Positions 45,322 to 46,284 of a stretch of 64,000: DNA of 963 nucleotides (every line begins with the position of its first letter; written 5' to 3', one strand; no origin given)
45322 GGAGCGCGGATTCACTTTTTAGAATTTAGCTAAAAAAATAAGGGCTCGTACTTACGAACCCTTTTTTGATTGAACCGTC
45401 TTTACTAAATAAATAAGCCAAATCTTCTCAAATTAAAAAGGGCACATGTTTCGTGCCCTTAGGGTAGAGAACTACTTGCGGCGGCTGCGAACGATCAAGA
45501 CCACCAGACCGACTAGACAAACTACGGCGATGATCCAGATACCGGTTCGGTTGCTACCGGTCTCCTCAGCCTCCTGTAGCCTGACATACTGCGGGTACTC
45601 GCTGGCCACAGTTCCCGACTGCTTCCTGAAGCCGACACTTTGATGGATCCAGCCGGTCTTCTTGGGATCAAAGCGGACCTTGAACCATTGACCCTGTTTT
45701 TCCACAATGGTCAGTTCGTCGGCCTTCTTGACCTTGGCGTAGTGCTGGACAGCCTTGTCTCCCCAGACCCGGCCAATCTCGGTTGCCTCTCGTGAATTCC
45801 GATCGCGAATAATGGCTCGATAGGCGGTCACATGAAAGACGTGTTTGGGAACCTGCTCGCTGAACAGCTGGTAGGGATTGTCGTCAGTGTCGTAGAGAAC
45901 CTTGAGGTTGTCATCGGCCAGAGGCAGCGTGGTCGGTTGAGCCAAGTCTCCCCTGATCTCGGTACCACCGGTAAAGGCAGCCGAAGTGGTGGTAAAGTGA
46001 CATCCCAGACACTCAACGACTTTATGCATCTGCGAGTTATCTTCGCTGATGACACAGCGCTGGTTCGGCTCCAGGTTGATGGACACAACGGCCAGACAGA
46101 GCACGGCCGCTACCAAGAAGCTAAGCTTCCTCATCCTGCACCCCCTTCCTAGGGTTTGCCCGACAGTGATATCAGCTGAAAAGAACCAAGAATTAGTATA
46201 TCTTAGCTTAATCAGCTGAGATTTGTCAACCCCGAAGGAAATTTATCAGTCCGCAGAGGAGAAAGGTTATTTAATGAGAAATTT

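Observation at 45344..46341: Second GC-rich insertion splits the conserved mraY-murD junction of the dcw cluster with an antisense secreted CxxCH/SH3b protein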

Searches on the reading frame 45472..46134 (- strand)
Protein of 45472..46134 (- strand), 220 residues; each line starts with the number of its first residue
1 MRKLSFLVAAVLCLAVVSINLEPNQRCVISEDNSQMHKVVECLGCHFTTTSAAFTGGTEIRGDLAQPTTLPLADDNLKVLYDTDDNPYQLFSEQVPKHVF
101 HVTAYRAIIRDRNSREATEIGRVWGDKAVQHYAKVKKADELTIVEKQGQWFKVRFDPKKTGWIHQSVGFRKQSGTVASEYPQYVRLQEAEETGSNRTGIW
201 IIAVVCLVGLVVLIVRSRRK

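Call 4: search_protein_families(library=pfam, proteins=[window:45472-46134:-], max_evalue=10)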
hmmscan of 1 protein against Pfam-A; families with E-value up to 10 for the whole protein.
window:45472-46134:- (220 aa): 3 families
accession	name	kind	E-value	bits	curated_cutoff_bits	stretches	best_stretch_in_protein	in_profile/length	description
PF08239.17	SH3_3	-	3.1e-05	24.5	27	1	134-166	18-51/54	Bacterial SH3 domain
PF06347.19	SH3_4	-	0.0071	16.5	24.1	1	134-166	20-52/56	Bacterial SH3 domain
PF13457.12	GW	-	0.022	15.9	21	1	137-165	40-72/76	GW (Gly-Tryp) dipeptide domain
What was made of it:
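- On SH3b domain (Pfam PF08239 SH3_3): The window protein scores E = 3.1e-5 and 24.5 bits, just below the gathering score of 27 (call 4).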

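Call 5: search_protein_families(library=ncbifam, proteins=[window:45472-46134:-], max_evalue=10)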
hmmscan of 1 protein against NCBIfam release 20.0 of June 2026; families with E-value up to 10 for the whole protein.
window:45472-46134:- (220 aa): 3 families
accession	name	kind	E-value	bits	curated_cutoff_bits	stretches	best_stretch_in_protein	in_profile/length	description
TIGR04211.1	SH3_and_anchor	equivalog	0.04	13.5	65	1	134-166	23-56/198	TIGR04211 family SH3 domain-containing protein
TIGR01167.1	LPXTG_anchor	domain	0.47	11.2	15.9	1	192-220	5-33/34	LPXTG cell wall anchor domain-containing protein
NF033846.1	Rumino_NPXTG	domain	0.95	9.9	23.5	1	192-220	4-29/30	NPXTG-anchored protein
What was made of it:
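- On TIGR04211 SH3_and_anchor (YgiM-like): The score is 13.5 bits at E = 0.04, covering only model positions 23-56 of 198 (call 5).
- On LPXTG / sortase-anchored surface proteins: NPXTG scores E = 0.95 (call 5).
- On c-type cytochrome: No cytochrome family appears at E <= 10 in Pfam or NCBIfam for the window protein (calls 4, 5).
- Closest known: c-type cytochromes. Different: No cytochrome profile is hit for the window protein (calls 4, 5).
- No cytochrome family appears at E <= 10 for this protein (calls 4, 5).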

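Call 7: find_homologous_proteins(query=window:45472-46134:-, max_evalue=0.001)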
Query window:45472-46134:- (220 aa): 1 proteins with E <= 0.001 among 147 candidates.
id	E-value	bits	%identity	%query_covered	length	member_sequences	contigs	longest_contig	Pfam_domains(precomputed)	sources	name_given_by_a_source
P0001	6.3e-143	492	100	100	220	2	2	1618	-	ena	-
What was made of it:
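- A search of 5.8 billion clusters found only the gene itself (call 7).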

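Call 8: find_encoding_contigs(protein=window:45472-46134:-, flank=10000, max_places=10)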
Protein window:45472-46134:- (220 aa): no gene with exactly this product is on record in the collection.

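Call 9: find_encoding_contigs(protein=P0001, flank=10000, max_places=10)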
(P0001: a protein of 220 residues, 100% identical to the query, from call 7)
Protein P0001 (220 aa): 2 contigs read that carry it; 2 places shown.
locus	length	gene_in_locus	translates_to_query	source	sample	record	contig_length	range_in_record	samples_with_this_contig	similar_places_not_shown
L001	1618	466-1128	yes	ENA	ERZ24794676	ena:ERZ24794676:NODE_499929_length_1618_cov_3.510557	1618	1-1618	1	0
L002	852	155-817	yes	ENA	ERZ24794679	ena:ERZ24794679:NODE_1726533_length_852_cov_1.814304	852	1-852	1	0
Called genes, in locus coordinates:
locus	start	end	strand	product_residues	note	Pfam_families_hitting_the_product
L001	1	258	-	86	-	?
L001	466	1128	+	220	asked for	-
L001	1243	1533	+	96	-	-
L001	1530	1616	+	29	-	?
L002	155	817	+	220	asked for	-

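Call 10: list_cluster_members(proteins=[P0001])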
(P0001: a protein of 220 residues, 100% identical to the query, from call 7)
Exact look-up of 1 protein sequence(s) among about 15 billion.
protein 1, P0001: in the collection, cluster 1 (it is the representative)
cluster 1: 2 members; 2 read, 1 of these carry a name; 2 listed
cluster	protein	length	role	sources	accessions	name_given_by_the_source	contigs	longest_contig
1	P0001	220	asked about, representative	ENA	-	-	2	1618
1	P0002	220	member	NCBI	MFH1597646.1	MAG: hypothetical protein ABIB97_01060 [Patescibacteria group bacterium]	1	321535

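Call 21: predict_structure(protein=window:45472-46134:-)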
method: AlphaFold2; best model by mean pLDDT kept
length: 220 residues; sequences in the alignment: 1
mean_pLDDT: 43.3   pTM: 0.31
mean pLDDT of the five models: 43.3, 40.0, 38.1, 36.1, 34.8
residues with pLDDT >= 90: 1; 70-90: 29; 50-70: 24; < 50: 166
segments of 3 or more residues with pLDDT < 50: 22-151, 155-157, 159-164, 167-180, 183-194
pLDDT, mean of each block of 10 residues (from residue 1): 68 68 39 33 30 28 27 28 29 27 30 32 30 32 44 47 47 45 44 57 84 82
secondary structure, 60 per line:
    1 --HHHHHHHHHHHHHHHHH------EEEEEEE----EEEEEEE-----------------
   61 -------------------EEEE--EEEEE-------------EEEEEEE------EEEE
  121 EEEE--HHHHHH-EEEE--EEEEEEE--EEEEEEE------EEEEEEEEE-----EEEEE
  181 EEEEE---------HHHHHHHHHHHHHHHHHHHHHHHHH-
elements in order: H3-19 E26-32 E37-43 E80-83 E86-90 E104-110 E117-124 H127-132 E134-137 E140-146 E149-155 E162-170 E176-185 H195-219
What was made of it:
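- Tried and rejected: Single-sequence AlphaFold gave pLDDT 43 and was unusable (call 21).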

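Call 28: search_protein_representatives(protein=window:45472-46134:-)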
Query: 220 residues. Proteins with E-value up to 0.001 (for the whole library): 141; up to 1e-10: 13; up to 1e-30: 1. The best 141 are listed.
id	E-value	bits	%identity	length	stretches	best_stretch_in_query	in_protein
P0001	2.0e-143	491.7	100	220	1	1-220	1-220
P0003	1.6e-18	83.6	34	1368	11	137-179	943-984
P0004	4.2e-17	79.0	31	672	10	133-167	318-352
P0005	3.4e-16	76.0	28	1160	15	135-167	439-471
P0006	3.7e-16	75.9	33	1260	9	135-168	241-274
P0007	4.9e-14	69.0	33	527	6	132-166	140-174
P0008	5.2e-14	68.9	33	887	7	133-176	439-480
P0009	9.2e-14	68.1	28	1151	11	139-167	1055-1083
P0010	4.1e-13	65.9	30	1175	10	134-167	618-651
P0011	7.4e-13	65.1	25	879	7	139-166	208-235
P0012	1.0e-12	64.6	31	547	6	132-172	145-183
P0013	5.8e-12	62.2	32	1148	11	139-167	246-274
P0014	1.2e-11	61.1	33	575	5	133-165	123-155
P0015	1.3e-10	57.8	37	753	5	134-164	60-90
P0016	2.2e-10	57.0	29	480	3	141-185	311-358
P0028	3.5e-08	49.8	30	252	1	40-215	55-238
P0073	2.7e-05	40.4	28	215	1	56-215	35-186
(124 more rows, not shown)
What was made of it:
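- On SH3b domain (Pfam PF08239 SH3_3): HMMER over 1.84 billion representatives returns about 140 SH3b-repeat proteins, with matches centred on residues 132-167 (call 28).
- The other hits matched the SH3b segment, most of them confined to about residues 132-167 (call 28).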

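Call 31: find_encoding_contigs(protein=P0028, flank=10000)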
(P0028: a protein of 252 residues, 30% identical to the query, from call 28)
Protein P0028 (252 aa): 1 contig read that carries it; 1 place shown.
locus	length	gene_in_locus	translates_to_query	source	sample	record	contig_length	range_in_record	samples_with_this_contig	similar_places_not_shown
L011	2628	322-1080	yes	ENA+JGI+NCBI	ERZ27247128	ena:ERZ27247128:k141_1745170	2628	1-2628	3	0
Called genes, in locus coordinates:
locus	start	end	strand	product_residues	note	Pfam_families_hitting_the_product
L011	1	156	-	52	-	?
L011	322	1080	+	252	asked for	-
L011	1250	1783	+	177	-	-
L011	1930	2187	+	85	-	-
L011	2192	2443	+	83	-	-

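Call 32: find_encoding_contigs(protein=P0073, flank=10000)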
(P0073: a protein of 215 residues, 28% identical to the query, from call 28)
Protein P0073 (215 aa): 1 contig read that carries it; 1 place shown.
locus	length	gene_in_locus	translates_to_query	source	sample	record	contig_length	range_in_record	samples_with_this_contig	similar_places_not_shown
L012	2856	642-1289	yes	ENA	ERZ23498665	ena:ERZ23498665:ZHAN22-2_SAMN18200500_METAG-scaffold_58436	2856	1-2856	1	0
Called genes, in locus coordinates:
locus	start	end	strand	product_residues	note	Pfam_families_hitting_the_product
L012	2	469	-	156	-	?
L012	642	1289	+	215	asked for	PF06347:SH3_4 (weak), PF08239:SH3_3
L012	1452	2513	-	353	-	PF00953:Glycos_transf_4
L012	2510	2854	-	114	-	?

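Call 39: find_homologous_proteins(query=A1, max_evalue=0.01)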
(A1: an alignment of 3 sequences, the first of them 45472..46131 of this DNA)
Query A1 (3 sequences) (219 aa, profile of the alignment): 4 proteins with E <= 0.01 among 8000 candidates.
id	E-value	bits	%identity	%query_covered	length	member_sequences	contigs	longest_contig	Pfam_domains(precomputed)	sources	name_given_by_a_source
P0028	5.0e-111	388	28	81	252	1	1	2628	-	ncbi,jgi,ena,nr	ncbi:hypothetical protein KKI23_03150 [Patescibacteria group bacterium]|nr:hypothetical protein [Pat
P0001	1.6e-104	367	100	100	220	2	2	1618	-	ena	-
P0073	1.3e-75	272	26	63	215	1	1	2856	PF06347.20,PF08239.18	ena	-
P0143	1.8e-25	108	27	63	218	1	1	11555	PF08239.18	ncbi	-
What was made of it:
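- A profile search added P0143 (call 39).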

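Call 40: find_encoding_contigs(protein=P0143, flank=10000)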
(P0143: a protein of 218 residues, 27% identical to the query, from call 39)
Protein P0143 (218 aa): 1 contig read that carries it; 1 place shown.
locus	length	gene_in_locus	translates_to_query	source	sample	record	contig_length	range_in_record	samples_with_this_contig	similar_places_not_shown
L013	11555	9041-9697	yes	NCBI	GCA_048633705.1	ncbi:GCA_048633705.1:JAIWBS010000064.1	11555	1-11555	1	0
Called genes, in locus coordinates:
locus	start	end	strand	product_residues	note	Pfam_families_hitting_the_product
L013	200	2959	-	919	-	PF07517:SecA_DEAD, PF00270:DEAD (faint), PF01043:SecA_PP_bind, PF21090:P-loop_SecA, PF07516:SecA_SW, PF02810:SEC-C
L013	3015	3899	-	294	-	PF01565:FAD_binding_4, PF02873:MurB_C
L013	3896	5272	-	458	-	PF01225:Mur_ligase, PF08245:Mur_ligase_M, PF02875:Mur_ligase_C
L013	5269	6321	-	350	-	PF03033:Glyco_transf_28, PF04101:Glyco_tran_28_C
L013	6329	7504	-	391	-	PF01098:FTSW_RODA_SPOVE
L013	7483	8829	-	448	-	PF21799:MurD-like_N, PF08245:Mur_ligase_M, PF02875:Mur_ligase_C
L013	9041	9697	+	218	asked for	PF08239:SH3_3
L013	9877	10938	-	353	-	PF00953:Glycos_transf_4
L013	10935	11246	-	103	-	-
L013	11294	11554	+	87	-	?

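Call 51: search_protein_families(library=phrogs, proteins=[window:45472-46134:-, L011:1250-1783:+, L001:1243-1533:+], max_evalue=0.01)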
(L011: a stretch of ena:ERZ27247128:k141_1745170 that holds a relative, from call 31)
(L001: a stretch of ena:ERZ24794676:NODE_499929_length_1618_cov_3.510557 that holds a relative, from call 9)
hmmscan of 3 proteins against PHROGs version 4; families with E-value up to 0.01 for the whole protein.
window:45472-46134:- (220 aa): 0 families

L011:1250-1783:+ (177 aa): 0 families

L001:1243-1533:+ (96 aa): 0 families

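Call 52: search_protein_families(library=pfam, proteins=[L011:1250-1783:+, L001:1243-1533:+, L011:322-1080:+], max_evalue=0.1)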
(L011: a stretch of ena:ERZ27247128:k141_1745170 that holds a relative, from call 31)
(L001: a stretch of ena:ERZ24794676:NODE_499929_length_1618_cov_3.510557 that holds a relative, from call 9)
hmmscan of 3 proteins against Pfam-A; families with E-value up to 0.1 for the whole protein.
L011:1250-1783:+ (177 aa): 2 families
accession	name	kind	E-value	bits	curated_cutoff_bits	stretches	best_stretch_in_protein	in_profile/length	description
PF08239.17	SH3_3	-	0.0082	16.7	27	1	63-98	5-39/54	Bacterial SH3 domain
PF11377.13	DUF3180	-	0.094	13.4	28.4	0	6-35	29-58/135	Protein of unknown function (DUF3180)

L001:1243-1533:+ (96 aa): 1 family
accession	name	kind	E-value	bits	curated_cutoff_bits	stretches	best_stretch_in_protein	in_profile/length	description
PF13373.11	Dsc3_C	-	0.0099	16.5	25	1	12-57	98-142/145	DSC E3 ubiquitin ligase complex subunit 3, C-terminal domain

L011:322-1080:+ (252 aa): 3 families
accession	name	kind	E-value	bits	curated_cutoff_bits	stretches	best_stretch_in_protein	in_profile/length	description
PF08239.17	SH3_3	-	0.00051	20.6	27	0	166-192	25-53/54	Bacterial SH3 domain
PF08733.15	PalH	-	0.025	14.1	34.1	1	191-249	121-178/332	PalH/RIM21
PF15106.11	TMEM156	-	0.092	12.5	27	0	208-248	161-202/226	TMEM156 protein family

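Call 56: search_solved_structures(query=A5, max_evalue=1, show_alignments=2)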
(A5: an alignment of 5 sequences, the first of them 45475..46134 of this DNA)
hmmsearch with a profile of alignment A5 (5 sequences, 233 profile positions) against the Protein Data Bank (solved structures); distinct sequences matched with E-value up to 1: 13.
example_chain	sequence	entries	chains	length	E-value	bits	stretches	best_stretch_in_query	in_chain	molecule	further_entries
9ovi_A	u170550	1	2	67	0.0091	19.1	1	101-144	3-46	Conserved domain protein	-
2krs_A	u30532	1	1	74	0.011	18.9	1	111-182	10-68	Probable enterotoxin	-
2kt8_A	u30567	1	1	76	0.023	17.8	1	109-176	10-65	Probable surface protein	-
2kq8_A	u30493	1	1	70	0.18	14.9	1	106-168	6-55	Cell wall hydrolase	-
2kyb_A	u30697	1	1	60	0.19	14.8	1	109-169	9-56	Mannosyl-glycoprotein endo-beta-N-acetylglucosaminidase domain protein, possible enterotox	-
9iha_AAA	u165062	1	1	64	0.23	14.5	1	139-167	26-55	Spectrin alpha chain, non-erythrocytic 1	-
9ih7_A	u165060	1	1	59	0.25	14.4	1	139-167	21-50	Spectrin alpha chain, non-erythrocytic 1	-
4nyz_A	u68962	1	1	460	0.28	14.3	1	71-129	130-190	Genome polyprotein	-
4y2c_A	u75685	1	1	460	0.28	14.3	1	71-129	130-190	Genome polyprotein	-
4nz0_A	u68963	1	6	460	0.28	14.3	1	71-129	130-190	Genome polyprotein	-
4y3c_A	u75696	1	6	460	0.28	14.3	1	71-129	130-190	3D polymerase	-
1aoj_A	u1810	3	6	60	0.51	13.4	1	139-175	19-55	EPS8 | EPIDERMAL GROWTH FACTOR RECEPTOR KINASE SUBSTRATE EPS8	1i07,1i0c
1h8k_A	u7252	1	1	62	0.56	13.3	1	139-169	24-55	SPECTRIN ALPHA CHAIN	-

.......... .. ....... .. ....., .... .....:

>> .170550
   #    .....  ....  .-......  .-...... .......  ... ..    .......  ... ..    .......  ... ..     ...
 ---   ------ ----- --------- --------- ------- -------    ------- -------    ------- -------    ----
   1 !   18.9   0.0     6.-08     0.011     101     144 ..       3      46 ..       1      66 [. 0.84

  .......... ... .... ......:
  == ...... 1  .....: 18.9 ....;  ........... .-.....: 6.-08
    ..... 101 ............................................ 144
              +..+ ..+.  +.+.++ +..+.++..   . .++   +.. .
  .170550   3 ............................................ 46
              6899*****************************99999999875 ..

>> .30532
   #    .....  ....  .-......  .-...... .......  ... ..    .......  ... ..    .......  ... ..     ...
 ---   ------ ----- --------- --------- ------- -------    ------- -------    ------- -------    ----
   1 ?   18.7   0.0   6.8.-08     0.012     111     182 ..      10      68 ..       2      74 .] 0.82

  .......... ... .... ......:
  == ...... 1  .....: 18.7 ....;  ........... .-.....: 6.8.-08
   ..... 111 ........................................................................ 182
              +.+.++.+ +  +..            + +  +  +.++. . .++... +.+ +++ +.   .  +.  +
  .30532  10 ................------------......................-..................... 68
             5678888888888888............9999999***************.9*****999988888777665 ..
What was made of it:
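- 45610..45837 (-): SH3b domain (about residues 100-175). A PDB profile search also hit SH3b domains (call 56).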

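Call 58: predict_structure(alignment_id=A5)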
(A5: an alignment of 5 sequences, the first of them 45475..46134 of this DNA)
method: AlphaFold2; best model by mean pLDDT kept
length: 220 residues; sequences in the alignment: 5
mean_pLDDT: 57.1   pTM: 0.38
mean pLDDT of the five models: 57.1, 55.7, 50.2, 39.6, 38.5
residues with pLDDT >= 90: 1; 70-90: 76; 50-70: 52; < 50: 91
segments of 3 or more residues with pLDDT < 50: 18-82, 127-131, 181-197
pLDDT, mean of each block of 10 residues (from residue 1): 65 55 34 32 29 25 30 43 51 65 78 86 57 66 86 80 82 60 41 47 76 70
secondary structure, 60 per line:
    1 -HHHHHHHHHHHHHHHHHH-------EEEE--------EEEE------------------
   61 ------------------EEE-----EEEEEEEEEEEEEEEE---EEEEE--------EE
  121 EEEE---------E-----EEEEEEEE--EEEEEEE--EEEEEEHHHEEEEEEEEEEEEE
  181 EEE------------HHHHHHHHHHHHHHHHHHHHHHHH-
elements in order: H2-19 E27-30 E39-42 E79-81 E87-102 E106-110 E119-124 E140-147 E150-156 E159-164 E168-183 H196-219
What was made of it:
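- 45610..45837 (-): AF2 pLDDT is 65-86 in this region (call 58).
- On SH3b domain (Pfam PF08239 SH3_3): The AF2 model built from a 5-sequence alignment has pLDDT 65-86 over about residues 95-175 and is all-beta (call 58).
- On c-type cytochrome: The region has pLDDT below 50 (call 58).
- Closest known: c-type cytochromes. Different: The segment is predicted to be disordered or of low confidence (call 58).
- Tried and rejected: A 5-sequence alignment resolved only the SH3b part and the helices (call 58).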

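Call 60: fold_search(model_id=the predicted structure, library=pdb)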
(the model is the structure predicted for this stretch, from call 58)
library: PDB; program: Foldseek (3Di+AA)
matches with E <= 10: 762; with E <= 0.001: 0
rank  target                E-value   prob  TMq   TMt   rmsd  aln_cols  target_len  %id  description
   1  2kt8_MODEL_1_A        8.9e-03  1.00  0.25  0.68  10.3        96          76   12  Solution NMR structure of the CPE1231(468-535) protein from Clostridium perfringens, Northeast Structural Geno (released 2010-02-02)
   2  9a7d_A                1.1e-02  1.00  0.27  0.12  20.3       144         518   12  Integrative model of YRVJ-YACD by crosslinking MS and deep learning (released 2024-09-18)
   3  9ovi_A                1.2e-02  1.00  0.27  0.81   1.9        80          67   20  Crystal Structure of SH3-like_bac-type domain (79-145) of Conserved domain protein GBAA_2967 from Bacillus anthracis A (released 2025-06-11)
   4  3h41                  1.5e-02  1.00  0.25  0.18   8.1       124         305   11  CRYSTAL STRUCTURE OF A NLPC/P60 FAMILY PROTEIN (BCE_2878) FROM BACILLUS CEREUS ATCC 10987 AT 1.79 A RESOLUTION (released 2009-05-05)
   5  2krs_MODEL_1_A        2.8e-02  1.00  0.25  0.70   1.6        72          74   18  Solution NMR structure of SH3 domain from CPF_0587 (fragment 415-479) from Clostridium perfringens. Northeast  (released 2010-01-26)
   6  4r0k_B                3.1e-02  1.00  0.26  0.19   3.8        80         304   11  Crystal structure of a putative dipeptidyl-peptidase VI (BT_1314) from Bacteroides thetaiotaomicron VPI-5482 at 1.75 A (released 2014-08-20)
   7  4lxc_A                3.1e-02  0.77  0.18  0.17  11.4       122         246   16  The antimicrobial peptidase lysostaphin from Staphylococcus simulans (released 2014-07-09)
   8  1e6h                  3.5e-02  1.00  0.21  0.65   4.6        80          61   14  A-SPECTRIN SH3 DOMAIN A11V, M25I, V44I, V58L MUTANTS (released 2002-05-23)
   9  9a4o_B                3.5e-02  0.95  0.26  0.11  43.4       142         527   12  Integrative model of IF2-TAGH by crosslinking MS and deep learning (released 2024-09-18)
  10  7tzk_A                3.9e-02  1.00  0.23  0.66   4.1        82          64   17  EPS8 SH3 Domain with NleH1 PxxDY Motif (released 2022-07-06)
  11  3pvq_A                4.1e-02  1.00  0.28  0.21   9.7       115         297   12  Crystal structure of a putative dipeptidyl-peptidase VI (BT_1314) from BACTEROIDES THETAIOTAOMICRON VPI-5482 at 2.10 A (released 2011-02-02)
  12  4r0k_A                4.8e-02  1.00  0.27  0.20   7.5       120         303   12  Crystal structure of a putative dipeptidyl-peptidase VI (BT_1314) from Bacteroides thetaiotaomicron VPI-5482 at 1.75 A (released 2014-08-20)
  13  2jw4_MODEL_1_A        5.1e-02  1.00  0.22  0.56   4.7        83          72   17  NMR solution structure of the N-terminal SH3 domain of human Nckalpha (released 2008-08-26)
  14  4krt_B                5.4e-02  1.00  0.28  0.18   8.5       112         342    9  X-ray structure of endolysin from clostridium perfringens phage phiSM101 (released 2014-04-02)
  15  5leo_A                6.0e-02  0.75  0.19  0.37  11.3       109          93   14  Complex structure of lysostaphin SH3b domain with peptidoglycan fragment (released 2017-07-12)
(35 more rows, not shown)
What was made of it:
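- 45610..45837 (-): Foldseek top hits are SH3b domains: 9ovi (TM 0.81, rmsd 1.9) and 2krs (TM 0.70) (call 60).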
